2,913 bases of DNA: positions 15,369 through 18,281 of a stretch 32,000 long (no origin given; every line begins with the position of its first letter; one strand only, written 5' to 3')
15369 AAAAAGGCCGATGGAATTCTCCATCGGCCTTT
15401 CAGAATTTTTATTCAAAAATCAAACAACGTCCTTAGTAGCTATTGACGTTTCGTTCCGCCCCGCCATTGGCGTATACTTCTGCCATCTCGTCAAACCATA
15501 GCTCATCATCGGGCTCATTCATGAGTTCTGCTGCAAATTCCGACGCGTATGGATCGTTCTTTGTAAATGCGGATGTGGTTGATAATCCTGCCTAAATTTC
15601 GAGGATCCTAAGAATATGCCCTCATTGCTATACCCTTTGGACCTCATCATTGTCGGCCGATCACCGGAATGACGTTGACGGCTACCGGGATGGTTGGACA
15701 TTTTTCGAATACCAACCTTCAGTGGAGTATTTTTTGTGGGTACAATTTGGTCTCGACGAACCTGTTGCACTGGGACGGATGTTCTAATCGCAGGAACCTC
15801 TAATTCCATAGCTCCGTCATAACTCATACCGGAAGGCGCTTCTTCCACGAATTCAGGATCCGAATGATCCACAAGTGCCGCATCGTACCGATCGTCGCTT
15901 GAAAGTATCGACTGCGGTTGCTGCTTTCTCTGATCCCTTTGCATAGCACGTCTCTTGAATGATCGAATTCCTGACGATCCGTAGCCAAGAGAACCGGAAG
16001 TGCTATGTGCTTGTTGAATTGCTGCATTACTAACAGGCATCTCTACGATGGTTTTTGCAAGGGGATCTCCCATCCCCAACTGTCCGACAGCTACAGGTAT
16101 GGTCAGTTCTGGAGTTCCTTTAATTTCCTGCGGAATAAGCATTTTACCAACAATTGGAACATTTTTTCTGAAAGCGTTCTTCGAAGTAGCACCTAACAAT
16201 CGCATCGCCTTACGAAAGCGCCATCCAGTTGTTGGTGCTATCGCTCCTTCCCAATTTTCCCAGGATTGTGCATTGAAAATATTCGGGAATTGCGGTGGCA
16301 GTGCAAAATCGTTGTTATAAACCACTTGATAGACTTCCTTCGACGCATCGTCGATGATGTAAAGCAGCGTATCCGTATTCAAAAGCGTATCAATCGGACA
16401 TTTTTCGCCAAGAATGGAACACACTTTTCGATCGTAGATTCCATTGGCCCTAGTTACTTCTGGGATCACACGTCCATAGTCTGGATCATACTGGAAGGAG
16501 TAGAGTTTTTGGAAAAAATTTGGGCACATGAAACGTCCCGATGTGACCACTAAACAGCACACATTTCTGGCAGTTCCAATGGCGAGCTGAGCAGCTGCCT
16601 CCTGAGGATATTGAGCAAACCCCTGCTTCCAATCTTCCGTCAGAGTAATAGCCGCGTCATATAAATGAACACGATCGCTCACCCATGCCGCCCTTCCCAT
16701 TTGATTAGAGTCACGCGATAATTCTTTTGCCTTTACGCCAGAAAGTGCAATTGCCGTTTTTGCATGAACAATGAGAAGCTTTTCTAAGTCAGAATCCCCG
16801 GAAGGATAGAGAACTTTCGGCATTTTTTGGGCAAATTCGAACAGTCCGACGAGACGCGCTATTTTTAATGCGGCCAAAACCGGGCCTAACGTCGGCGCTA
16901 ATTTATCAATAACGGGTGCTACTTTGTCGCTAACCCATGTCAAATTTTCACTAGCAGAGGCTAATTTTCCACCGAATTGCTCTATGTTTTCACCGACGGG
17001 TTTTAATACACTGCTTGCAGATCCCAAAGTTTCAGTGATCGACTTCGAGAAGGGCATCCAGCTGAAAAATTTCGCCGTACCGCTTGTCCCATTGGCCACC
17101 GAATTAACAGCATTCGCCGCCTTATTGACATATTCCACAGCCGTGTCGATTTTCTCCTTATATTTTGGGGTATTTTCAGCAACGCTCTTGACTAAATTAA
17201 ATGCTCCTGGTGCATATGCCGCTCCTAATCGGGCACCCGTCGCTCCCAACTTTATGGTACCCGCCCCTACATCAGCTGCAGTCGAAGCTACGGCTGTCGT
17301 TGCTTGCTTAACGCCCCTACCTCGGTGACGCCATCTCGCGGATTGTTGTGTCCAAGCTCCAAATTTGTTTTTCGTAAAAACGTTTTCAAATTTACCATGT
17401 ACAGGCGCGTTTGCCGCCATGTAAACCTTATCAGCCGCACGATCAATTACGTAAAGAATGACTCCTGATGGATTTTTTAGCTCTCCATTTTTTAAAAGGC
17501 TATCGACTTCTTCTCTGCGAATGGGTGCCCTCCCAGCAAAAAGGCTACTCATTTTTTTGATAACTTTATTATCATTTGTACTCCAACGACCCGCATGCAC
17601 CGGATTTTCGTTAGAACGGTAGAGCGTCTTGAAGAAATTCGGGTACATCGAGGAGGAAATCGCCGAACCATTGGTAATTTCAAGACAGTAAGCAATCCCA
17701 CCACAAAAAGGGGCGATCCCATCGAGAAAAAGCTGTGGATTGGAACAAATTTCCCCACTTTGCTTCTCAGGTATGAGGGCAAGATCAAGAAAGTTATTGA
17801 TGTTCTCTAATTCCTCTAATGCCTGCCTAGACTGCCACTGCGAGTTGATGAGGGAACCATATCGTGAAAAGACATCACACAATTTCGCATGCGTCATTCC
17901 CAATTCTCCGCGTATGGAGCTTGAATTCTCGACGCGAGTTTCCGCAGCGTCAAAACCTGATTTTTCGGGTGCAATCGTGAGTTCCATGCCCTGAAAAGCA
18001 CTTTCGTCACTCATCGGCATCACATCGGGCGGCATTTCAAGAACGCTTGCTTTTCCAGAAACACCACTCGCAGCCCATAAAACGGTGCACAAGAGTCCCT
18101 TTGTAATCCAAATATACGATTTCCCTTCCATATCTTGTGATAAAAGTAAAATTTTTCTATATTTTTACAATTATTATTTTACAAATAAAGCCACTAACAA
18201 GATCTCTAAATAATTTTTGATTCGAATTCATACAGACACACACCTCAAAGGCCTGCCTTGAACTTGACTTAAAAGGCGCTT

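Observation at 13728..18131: Tandem paralogous secreted proteins built from an internally duplicated, family-unassigned domain, next to the T3SS module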

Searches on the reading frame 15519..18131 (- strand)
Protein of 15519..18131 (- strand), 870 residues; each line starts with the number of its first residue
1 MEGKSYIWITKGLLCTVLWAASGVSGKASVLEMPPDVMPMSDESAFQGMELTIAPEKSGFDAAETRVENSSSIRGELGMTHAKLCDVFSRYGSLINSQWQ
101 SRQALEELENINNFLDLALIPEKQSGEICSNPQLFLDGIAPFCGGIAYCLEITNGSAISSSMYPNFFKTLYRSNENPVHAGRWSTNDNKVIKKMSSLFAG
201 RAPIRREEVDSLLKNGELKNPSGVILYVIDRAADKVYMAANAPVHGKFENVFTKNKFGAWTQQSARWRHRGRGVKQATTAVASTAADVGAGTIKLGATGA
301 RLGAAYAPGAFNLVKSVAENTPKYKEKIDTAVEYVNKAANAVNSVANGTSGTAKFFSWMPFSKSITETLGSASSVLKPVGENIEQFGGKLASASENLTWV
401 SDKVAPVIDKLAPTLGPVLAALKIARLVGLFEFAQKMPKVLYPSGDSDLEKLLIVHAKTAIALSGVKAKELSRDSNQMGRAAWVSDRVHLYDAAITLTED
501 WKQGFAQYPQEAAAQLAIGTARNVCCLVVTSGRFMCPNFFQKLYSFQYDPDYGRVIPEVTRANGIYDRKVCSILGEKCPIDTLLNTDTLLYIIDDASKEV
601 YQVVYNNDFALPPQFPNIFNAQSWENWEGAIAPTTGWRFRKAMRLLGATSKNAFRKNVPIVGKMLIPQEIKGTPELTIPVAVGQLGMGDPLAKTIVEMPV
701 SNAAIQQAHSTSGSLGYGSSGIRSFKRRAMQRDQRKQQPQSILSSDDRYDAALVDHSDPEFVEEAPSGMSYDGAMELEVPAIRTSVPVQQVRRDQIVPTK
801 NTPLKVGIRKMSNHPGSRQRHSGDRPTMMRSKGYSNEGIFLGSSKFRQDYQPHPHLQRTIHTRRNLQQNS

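Call 3: search_protein_families(library=pfam, proteins=[window:15519-18131:-], max_evalue=1)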
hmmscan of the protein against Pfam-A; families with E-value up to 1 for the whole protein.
window:15519-18131:- (870 aa): 1 family
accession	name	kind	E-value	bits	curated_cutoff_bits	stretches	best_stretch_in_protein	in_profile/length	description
PF20839.3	DUF5382_C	-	0.25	12.1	25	1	142-196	3-53/118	Family of unknown function (DUF5382) C-terminal domain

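Call 4: search_protein_families(library=ncbifam, proteins=[window:15519-18131:-], max_evalue=1)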
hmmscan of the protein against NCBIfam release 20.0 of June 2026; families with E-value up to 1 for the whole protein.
window:15519-18131:- (870 aa): 0 families

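Call 7: find_homologous_proteins(query=window:15519-18131:-)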
Query window:15519-18131:- (870 aa): 4 proteins with E <= 0.001 among 8000 candidates.
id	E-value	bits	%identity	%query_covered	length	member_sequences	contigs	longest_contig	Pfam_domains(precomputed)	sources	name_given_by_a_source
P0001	0.0e+0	1989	100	100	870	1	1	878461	-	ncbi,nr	ncbi:MAG: hypothetical protein LW808_000380 [Verrucomicrobiota bacterium]|nr:MAG: hypothetical prote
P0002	0.0e+0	1392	74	95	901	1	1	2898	-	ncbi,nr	ncbi:MAG: hypothetical protein K2L24_03645 [Opitutales bacterium]|nr:hypothetical protein [Opitutale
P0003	3.5e-146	507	43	74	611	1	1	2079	-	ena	-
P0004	2.9e-75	272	42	27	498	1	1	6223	-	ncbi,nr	ncbi:MAG: hypothetical protein K2L24_01200, partial [Opitutales bacterium]|nr:hypothetical protein [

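Call 23: search_protein_representatives(alignment_id=A1)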
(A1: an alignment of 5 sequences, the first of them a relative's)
Query: 5 sequences, 634 profile positions. Proteins with E-value up to 0.001 (for the whole library): 10; up to 1e-10: 10; up to 1e-30: 8. The best 10 are listed.
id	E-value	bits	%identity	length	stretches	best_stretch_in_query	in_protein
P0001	0.0e+00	1151.8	-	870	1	2-633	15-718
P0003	0.0e+00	1032.8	-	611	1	32-634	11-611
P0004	1.5e-226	770.1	-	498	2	4-319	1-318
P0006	1.6e-89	317.4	-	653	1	103-591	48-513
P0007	1.4e-67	244.9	-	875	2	196-595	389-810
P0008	5.6e-64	233.0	-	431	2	53-250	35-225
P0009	5.2e-51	190.2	-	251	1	58-256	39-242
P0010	2.5e-47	178.0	-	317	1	45-257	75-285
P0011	3.9e-26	108.0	-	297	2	366-535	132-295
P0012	1.9e-24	102.4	-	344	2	350-525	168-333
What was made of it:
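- Only 10 representatives turned up among 1.84 billion (call 23). The family is very restricted in distribution (call 23).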

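Call 26: find_homologous_proteins(query=A3, max_evalue=0.01)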
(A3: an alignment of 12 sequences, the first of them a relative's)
Query A3 (12 sequences) (870 aa, profile of the alignment): 3 proteins with E <= 0.01 among 8000 candidates.
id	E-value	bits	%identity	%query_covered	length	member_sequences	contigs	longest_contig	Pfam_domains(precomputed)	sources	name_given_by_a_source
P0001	6.0e-235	799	100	100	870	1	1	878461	-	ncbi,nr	ncbi:MAG: hypothetical protein LW808_000380 [Verrucomicrobiota bacterium]|nr:MAG: hypothetical prote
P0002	5.2e-222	757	74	95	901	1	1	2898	-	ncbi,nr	ncbi:MAG: hypothetical protein K2L24_03645 [Opitutales bacterium]|nr:hypothetical protein [Opitutale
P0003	2.4e-201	688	43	74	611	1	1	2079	-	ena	-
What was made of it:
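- Tried and rejected: Profile search with a 12-sequence alignment in find_homologous_proteins (call 26).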

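Call 36: search_protein_families(library=pfam, alignment_id=A3, max_evalue=1)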
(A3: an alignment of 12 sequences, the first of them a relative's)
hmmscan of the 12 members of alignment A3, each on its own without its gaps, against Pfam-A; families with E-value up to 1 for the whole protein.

A. member 1, P0001 (870 aa): 1 family
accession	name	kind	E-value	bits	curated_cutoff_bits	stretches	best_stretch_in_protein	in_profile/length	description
PF20839.3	DUF5382_C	-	0.25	12.1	25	1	142-196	3-53/118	Family of unknown function (DUF5382) C-terminal domain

B. families by the number of members that match (of 12 scanned): 7 families
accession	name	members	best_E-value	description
PF00624.23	Flocculin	1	0.0011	Flocculin repeat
PF06812.17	ImpA_N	1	0.078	ImpA, N-terminal, type VI secretion system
PF06858.20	NOG1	1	0.11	Nucleolar GTP-binding protein 1 (NOG1)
PF05802.16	SctB2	1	0.12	SPI-2 type 3 secretion system translocon protein SctB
PF17217.9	UPA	1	0.12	UPA domain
PF01300.24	Sua5_yciO_yrdC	1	0.17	Telomere recombination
PF20839.3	DUF5382_C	1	0.25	Family of unknown function (DUF5382) C-terminal domain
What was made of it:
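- On Any Pfam / NCBIfam / PHROG / PADLOC family: All 12 members were scanned with no shared family (call 36).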

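Call 37: find_encoding_contigs(protein=P0004, flank=10000)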
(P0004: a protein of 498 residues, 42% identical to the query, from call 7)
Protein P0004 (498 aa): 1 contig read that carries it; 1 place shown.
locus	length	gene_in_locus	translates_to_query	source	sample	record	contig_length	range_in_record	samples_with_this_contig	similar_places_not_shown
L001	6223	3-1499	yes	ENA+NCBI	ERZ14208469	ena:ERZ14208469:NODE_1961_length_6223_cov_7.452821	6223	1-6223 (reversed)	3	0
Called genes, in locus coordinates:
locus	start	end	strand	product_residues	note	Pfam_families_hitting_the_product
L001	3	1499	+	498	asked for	?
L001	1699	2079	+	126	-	-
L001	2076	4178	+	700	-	PF00771:FHIPEP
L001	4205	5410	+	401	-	-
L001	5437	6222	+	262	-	?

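Call 38: find_encoding_contigs(protein=P0003, flank=10000)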
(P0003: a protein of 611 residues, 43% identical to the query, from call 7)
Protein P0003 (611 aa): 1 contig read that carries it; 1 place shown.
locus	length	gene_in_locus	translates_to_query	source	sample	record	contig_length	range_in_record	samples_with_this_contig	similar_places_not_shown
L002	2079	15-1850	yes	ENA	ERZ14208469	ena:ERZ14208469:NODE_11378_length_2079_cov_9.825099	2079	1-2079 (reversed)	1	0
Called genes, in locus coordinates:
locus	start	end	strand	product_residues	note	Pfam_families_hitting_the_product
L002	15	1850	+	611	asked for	-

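Call 51: find_related_loci(query=P0006, collection=genome_contigs, flank=10000)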
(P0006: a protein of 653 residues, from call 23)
Query P0006 (653 aa) in genome_contigs; peptide patterns used: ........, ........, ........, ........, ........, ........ (x = any residue, [..] = any of these).
25 stretches matched a pattern, but none encodes a relative of the query by tblastn (E <= 1e-3).
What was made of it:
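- Tried and rejected: P0006 in genome_contigs found nothing (call 51).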

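Call 55: list_cluster_members(proteins=[P0006, P0007, P0008, P0009, P0010, P0011, P0012, P0003, P0002])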
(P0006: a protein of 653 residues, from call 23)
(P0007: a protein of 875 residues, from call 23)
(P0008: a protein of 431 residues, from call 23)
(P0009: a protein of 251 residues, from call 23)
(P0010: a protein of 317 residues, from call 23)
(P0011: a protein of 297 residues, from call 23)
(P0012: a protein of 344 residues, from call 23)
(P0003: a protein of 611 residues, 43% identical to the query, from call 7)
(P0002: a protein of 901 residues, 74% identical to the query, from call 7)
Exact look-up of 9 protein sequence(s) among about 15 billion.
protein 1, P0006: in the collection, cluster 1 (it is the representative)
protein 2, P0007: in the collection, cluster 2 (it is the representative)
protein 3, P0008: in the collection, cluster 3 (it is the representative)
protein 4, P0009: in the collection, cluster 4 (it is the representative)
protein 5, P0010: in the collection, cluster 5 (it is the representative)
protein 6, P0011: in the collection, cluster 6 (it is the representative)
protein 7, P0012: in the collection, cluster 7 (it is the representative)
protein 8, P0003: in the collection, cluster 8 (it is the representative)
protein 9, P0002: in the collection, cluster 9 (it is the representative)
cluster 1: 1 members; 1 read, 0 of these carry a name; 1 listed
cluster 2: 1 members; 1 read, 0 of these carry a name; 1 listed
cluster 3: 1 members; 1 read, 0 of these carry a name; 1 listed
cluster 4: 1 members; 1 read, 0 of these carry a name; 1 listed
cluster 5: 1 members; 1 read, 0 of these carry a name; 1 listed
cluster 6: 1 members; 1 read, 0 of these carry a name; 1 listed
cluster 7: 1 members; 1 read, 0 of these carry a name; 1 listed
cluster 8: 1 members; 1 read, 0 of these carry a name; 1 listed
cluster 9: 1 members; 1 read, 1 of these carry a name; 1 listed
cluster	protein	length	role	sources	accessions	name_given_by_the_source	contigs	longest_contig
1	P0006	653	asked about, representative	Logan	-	-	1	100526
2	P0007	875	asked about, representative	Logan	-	-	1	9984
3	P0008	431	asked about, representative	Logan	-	-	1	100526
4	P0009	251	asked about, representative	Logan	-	-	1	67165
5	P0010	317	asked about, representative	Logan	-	-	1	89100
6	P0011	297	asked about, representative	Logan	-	-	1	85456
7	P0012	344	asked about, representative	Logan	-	-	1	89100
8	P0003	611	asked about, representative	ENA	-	-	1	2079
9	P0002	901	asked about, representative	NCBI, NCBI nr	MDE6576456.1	MAG: hypothetical protein K2L24_03645 [Opitutales bacterium] | hypothetical protein [Opitutales bacterium]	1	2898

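Call 56: find_encoding_contigs(protein=P0006, flank=10000, max_places=3)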
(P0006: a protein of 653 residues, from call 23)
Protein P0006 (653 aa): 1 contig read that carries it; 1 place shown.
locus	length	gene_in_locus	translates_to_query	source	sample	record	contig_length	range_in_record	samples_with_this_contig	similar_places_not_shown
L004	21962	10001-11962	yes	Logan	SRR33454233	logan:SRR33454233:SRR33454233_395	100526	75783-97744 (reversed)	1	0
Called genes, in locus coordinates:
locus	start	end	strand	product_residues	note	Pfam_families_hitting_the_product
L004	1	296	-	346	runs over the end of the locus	PF00730:HhH-GPD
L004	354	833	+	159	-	PF02870:Methyltransf_1N, PF01035:DNA_binding_1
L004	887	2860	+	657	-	PF01734:Patatin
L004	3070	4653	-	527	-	PF07075:NamZ_N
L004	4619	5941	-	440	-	PF07075:NamZ_N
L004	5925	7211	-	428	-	PF08245:Mur_ligase_M (faint), PF27239:FOL3_C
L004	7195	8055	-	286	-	PF01039:Carboxyl_trans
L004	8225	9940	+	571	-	-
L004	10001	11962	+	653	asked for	-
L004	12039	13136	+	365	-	-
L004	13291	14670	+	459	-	-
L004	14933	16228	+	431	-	-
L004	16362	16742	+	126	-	-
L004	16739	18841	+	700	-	PF00771:FHIPEP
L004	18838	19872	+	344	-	-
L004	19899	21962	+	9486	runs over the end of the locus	-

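Call 57: find_encoding_contigs(protein=P0010, flank=10000, max_places=3)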
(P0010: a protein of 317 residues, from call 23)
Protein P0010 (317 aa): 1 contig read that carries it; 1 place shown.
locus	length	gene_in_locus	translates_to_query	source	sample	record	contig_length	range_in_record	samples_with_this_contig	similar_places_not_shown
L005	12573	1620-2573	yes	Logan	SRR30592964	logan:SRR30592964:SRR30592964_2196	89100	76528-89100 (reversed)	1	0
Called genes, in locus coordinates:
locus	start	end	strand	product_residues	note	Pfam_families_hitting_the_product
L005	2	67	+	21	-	?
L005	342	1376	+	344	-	-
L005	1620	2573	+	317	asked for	-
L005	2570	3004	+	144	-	-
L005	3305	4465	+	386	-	-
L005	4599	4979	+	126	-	-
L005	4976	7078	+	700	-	PF00771:FHIPEP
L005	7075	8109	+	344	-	-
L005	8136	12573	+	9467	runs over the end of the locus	-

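Call 58: find_encoding_contigs(protein=P0009, flank=10000, max_places=3)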
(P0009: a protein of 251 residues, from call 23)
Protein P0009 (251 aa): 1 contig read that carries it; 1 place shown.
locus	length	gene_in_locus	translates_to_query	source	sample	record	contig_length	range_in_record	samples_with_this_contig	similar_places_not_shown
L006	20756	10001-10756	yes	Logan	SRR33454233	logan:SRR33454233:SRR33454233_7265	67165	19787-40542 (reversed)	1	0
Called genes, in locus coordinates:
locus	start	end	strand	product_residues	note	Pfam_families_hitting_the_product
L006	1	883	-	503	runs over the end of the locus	PF13541:ChlI, PF00158:Sigma54_activat (faint), PF00493:MCM (faint), PF01078:Mg_chelatase, PF07728:AAA_5 (faint), PF13335:Mg_chelatase_C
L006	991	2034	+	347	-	PF00022:Actin (weak), PF06723:MreB_Mbl, PF11104:PilM_2 (faint), PF00012:HSP70, PF14450:FtsA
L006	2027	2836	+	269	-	PF04085:MreC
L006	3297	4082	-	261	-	PF23023:Anti-Pycsar_Apyc1, PF00753:Lactamase_B, PF12706:Lactamase_B_2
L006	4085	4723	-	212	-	PF00081:Sod_Fe_N, PF02777:Sod_Fe_C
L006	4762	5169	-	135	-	PF02823:ATP-synt_DE_N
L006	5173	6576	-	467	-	PF02874:ATP-synt_ab_N, PF00006:ATP-synt_ab, PF22919:ATP-synt_VA_C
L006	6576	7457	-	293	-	PF00231:ATP-synt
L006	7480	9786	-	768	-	PF00999:Na_H_Exchanger, PF02080:TrkA_C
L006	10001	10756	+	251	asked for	-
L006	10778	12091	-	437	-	PF01406:tRNA-synt_1e, PF09334:tRNA-synt_1g (faint), PF00133:tRNA-synt_1 (weak)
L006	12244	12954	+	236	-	-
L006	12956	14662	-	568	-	PF02163:Peptidase_M50, PF00595:PDZ (faint), PF13180:PDZ_2 (faint), PF17820:PDZ_6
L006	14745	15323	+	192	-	-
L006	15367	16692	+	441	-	PF01235:Na_Ala_symp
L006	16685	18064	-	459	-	PF01554:MatE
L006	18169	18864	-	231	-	-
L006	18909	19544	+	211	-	PF01612:DNA_pol_A_exo1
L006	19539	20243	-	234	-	PF01113:DapB_N, PF05173:DapB_C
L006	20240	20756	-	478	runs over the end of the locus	PF01144:CoA_trans (faint), PF02550:AcetylCoA_hydro, PF13336:AcetylCoA_hyd_C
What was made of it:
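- One member lies in a housekeeping context (call 58).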

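Call 59: find_encoding_contigs(protein=P0007, flank=10000, max_places=3)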
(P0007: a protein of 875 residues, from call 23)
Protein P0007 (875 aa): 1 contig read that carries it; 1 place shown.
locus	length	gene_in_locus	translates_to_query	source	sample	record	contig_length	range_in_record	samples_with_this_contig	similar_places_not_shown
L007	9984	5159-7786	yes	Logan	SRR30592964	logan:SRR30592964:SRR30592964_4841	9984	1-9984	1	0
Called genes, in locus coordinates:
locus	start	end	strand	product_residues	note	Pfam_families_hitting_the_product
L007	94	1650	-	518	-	PF07075:NamZ_N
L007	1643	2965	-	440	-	PF07075:NamZ_N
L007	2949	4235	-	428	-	PF08245:Mur_ligase_M (weak), PF27239:FOL3_C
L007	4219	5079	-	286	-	PF01039:Carboxyl_trans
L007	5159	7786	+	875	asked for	-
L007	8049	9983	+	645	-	?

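Call 64: find_encoding_contigs(protein=P0002, flank=5000, max_places=2)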
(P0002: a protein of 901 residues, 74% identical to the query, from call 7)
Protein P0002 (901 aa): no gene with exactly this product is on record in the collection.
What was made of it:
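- Tried and rejected: The DNA of P0002 is not on record (call 64), so no dN/dS could be computed for the long paralog.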

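Call 72: search_solved_structures(query=A1, max_evalue=10)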
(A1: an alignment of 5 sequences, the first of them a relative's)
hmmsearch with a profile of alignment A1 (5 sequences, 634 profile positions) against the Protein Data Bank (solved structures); distinct sequences matched with E-value up to 10: 4.
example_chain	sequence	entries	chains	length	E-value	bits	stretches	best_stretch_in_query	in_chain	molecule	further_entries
3nd5_A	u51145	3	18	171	0.26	12.7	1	215-292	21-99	Phosphopantetheine adenylyltransferase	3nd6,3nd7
1szi_A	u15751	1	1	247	0.61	11.5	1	249-304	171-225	mannose-6-phosphate receptor binding protein 1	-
8qkd_A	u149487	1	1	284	1.8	9.9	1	268-353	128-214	sc-CC-5-24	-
4uos_A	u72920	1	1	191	3.4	9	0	259-323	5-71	DESIGNED HELICAL BUNDLE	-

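Call 90: search_protein_families(library=padloc, proteins=[window:15519-18131:-], max_evalue=0.1)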
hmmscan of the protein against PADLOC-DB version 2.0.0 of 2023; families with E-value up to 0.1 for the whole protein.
window:15519-18131:- (870 aa): 1 family
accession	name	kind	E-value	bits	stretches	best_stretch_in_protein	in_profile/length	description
PDLC00595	ZorA1|ZorA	-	0.0015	15.4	1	313-398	282-366/487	MotA/ExbB/TolQ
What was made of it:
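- On Any Pfam / NCBIfam / PHROG / PADLOC family: PADLOC gave ZorA at 15.4 bits in the linker only (call 90).
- Tried and rejected: The ZorA (PADLOC) and DUF5382_C (Pfam) hits were dismissed as sub-threshold and probably compositional (calls 3, 90).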

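Call 91: search_protein_families(library=phrogs, proteins=[window:15519-18131:-], max_evalue=0.1)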
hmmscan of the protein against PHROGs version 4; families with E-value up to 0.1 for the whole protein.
window:15519-18131:- (870 aa): 0 families

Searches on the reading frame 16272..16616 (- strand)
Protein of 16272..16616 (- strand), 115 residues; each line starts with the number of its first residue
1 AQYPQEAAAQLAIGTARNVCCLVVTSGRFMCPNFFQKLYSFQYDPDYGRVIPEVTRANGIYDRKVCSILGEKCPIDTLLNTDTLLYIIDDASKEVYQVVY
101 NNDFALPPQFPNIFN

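Call 54: find_related_loci(query=A6, collection=metagenome_contigs, flank=10000)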
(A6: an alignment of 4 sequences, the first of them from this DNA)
Query A6 (115 aa) in metagenome_contigs; peptide patterns used: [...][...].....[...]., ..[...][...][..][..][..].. (x = any residue, [..] = any of these).
263 stretches matched a pattern, but none encodes a relative of the query by tblastn (E <= 1e-3).
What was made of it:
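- Tried and rejected: Alignment A6 in JGI metagenomes found nothing (call 54).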
